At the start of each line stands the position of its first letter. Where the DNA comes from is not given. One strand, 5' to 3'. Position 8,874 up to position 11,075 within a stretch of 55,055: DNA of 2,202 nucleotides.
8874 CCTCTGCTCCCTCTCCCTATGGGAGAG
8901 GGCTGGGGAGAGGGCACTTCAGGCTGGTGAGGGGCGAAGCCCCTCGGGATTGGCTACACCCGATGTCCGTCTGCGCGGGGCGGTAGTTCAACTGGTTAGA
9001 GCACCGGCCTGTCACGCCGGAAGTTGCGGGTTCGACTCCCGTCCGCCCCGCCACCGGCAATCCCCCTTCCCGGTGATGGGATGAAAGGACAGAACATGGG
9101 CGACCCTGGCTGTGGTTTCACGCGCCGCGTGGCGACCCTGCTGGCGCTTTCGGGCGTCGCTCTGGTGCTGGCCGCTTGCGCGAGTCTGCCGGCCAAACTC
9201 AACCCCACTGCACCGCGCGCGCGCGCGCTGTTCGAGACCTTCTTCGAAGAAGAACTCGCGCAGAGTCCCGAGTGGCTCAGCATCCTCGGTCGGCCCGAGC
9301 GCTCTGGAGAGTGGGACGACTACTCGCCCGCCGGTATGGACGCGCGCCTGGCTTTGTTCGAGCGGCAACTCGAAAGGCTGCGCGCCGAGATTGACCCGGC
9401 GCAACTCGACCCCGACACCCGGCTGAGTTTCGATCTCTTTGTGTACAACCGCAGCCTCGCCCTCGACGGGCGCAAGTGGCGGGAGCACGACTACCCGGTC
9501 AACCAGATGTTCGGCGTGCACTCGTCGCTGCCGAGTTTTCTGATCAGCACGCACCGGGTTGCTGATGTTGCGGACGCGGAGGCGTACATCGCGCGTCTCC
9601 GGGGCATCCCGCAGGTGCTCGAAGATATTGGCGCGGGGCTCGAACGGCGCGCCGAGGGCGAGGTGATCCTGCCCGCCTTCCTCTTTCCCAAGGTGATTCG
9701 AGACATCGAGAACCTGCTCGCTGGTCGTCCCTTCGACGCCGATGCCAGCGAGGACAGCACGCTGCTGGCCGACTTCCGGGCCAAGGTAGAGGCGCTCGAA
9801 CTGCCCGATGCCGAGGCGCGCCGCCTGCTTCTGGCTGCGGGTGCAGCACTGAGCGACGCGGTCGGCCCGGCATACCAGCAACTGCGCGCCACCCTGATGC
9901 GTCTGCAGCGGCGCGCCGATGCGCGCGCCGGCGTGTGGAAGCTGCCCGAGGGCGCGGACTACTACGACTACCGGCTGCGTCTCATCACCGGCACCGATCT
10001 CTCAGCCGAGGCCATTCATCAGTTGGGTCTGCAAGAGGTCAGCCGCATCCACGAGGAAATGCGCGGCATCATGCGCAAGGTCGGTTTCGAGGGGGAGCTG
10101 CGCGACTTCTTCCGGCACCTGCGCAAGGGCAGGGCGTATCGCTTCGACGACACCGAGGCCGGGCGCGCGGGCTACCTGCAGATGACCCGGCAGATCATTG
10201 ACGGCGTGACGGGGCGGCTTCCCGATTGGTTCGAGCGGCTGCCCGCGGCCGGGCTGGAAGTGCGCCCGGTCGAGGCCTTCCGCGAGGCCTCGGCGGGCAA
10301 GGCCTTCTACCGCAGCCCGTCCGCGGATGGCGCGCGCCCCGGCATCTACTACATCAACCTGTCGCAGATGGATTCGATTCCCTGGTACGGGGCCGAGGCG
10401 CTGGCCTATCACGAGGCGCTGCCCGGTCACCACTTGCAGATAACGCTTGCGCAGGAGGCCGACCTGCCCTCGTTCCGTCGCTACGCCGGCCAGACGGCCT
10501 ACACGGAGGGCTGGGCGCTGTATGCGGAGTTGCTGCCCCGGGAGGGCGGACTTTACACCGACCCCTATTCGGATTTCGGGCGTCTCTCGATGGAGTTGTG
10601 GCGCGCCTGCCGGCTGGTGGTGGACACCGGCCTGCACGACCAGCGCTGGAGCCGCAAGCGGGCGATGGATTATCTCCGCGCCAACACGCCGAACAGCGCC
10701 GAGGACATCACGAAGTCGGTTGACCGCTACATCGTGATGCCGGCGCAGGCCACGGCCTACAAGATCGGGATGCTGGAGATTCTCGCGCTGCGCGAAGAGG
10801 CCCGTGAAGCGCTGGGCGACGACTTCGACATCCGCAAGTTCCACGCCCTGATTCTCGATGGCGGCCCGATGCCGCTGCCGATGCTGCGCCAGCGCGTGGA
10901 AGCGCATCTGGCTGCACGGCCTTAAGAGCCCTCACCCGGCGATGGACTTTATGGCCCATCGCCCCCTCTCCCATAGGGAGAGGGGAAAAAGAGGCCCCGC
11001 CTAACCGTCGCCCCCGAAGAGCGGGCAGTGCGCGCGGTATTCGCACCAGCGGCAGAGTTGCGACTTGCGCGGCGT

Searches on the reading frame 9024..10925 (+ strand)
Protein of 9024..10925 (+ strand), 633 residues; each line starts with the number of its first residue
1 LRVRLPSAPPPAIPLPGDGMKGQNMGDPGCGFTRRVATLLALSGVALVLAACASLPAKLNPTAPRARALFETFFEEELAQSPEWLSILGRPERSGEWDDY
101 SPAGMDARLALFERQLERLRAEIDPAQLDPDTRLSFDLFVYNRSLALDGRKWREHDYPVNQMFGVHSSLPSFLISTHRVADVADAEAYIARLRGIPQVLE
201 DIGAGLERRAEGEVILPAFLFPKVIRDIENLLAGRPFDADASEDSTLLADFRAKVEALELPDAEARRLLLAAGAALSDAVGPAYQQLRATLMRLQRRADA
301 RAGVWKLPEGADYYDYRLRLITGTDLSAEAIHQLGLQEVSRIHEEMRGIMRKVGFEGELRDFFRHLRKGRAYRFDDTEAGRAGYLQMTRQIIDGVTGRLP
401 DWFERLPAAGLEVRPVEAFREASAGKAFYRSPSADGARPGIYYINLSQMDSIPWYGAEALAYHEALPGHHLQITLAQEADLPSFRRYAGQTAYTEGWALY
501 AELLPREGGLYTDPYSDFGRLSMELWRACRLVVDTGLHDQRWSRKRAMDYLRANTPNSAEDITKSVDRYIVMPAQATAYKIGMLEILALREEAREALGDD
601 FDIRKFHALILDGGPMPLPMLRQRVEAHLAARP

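Call 5: search_protein_families(library=pfam, proteins=[window:9024-10925:+], max_evalue=0.01)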
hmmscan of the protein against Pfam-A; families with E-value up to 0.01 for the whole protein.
window:9024-10925:+ (633 aa): 1 family
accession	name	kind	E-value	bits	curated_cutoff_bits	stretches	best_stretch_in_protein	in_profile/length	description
PF05960.17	DUF885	-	5.5e-178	594.3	32.4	1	82-625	1-532/532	Bacterial protein of unknown function (DUF885)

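Call 6: search_protein_families(library=ncbifam, proteins=[window:9024-10925:+], max_evalue=0.01)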
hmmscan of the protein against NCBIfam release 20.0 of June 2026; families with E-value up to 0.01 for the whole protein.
window:9024-10925:+ (633 aa): 0 families

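Call 38: find_encoding_contigs(protein=window:9096-10925:+, flank=10000, max_places=10)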
Protein window:9096-10925:+ (609 aa): no gene with exactly this product is on record in the collection.

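Call 39: find_encoding_contigs(protein=window:9081-10925:+, flank=10000, max_places=10)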
Protein window:9081-10925:+ (614 aa): no gene with exactly this product is on record in the collection.
